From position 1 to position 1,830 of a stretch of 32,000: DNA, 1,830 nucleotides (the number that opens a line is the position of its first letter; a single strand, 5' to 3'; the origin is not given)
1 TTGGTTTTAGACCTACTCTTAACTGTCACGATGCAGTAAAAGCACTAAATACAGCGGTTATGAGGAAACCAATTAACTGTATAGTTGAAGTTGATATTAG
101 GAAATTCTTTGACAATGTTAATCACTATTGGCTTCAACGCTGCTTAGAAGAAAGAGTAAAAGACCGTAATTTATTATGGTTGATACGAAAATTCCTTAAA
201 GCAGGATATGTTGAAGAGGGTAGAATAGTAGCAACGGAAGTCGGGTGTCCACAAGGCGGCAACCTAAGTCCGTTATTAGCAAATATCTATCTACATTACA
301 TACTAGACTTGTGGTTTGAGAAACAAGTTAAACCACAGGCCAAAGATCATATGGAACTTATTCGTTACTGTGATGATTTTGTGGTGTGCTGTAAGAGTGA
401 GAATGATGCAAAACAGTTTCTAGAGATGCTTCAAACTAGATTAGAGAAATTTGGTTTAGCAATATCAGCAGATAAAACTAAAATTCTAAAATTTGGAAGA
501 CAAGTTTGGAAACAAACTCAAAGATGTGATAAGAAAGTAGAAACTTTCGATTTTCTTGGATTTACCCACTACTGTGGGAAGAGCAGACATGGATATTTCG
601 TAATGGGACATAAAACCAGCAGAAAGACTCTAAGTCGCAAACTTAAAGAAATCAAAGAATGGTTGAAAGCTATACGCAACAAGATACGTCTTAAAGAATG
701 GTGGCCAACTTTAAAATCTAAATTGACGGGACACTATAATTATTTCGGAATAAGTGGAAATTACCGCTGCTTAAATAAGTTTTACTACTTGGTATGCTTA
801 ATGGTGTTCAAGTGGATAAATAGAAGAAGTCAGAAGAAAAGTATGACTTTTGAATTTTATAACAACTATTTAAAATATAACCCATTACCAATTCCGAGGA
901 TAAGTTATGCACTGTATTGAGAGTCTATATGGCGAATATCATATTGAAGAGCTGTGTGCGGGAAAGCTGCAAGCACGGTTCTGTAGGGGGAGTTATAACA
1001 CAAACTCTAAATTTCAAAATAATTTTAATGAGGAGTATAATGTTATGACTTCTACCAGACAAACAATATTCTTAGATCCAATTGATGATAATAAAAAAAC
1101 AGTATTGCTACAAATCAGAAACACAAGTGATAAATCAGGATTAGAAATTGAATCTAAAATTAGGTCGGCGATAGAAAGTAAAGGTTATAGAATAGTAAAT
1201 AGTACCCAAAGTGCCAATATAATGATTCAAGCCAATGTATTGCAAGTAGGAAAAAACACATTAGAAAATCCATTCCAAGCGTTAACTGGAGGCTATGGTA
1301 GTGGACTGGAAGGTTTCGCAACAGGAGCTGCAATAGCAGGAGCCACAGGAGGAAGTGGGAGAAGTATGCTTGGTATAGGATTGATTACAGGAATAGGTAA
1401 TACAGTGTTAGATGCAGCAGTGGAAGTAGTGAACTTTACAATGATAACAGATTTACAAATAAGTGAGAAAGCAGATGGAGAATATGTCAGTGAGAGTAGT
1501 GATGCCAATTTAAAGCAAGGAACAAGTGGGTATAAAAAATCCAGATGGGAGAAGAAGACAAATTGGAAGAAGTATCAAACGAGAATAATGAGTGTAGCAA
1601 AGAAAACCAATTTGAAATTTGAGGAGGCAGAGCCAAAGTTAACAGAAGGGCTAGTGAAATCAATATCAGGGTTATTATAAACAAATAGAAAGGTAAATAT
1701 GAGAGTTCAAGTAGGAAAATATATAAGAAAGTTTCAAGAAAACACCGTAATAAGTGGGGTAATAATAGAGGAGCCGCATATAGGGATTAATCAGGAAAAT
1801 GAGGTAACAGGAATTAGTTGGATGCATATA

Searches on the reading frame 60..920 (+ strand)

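Call 45: search_protein_families(library=pfam, proteins=[window:60-920:+], max_evalue=0.001)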
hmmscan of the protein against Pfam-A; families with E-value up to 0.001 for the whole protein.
window:60-920:+ (286 aa): 1 family
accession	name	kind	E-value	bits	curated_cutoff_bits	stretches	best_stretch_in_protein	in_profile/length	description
PF00078.32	RVT_1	-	5.4e-30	105.1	29.6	1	6-169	68-204/205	Reverse transcriptase (RNA-dependent DNA polymerase)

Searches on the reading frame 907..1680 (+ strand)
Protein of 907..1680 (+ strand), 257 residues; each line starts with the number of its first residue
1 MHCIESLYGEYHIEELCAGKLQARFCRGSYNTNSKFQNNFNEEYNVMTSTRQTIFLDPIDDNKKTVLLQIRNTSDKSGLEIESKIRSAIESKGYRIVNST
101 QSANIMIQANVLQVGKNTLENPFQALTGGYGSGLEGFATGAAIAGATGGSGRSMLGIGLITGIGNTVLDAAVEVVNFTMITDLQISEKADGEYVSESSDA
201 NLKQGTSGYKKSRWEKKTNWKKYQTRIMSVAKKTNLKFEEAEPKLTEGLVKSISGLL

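Call 45: search_protein_families(library=pfam, proteins=[window:907-1680:+], max_evalue=0.001)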
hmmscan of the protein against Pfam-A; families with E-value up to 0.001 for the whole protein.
window:907-1680:+ (257 aa): 1 family
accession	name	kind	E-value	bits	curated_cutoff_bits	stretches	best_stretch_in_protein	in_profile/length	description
PF05818.17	TraT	-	2.5e-67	227.2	31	1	45-256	3-213/214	Enterobacterial TraT complement resistance protein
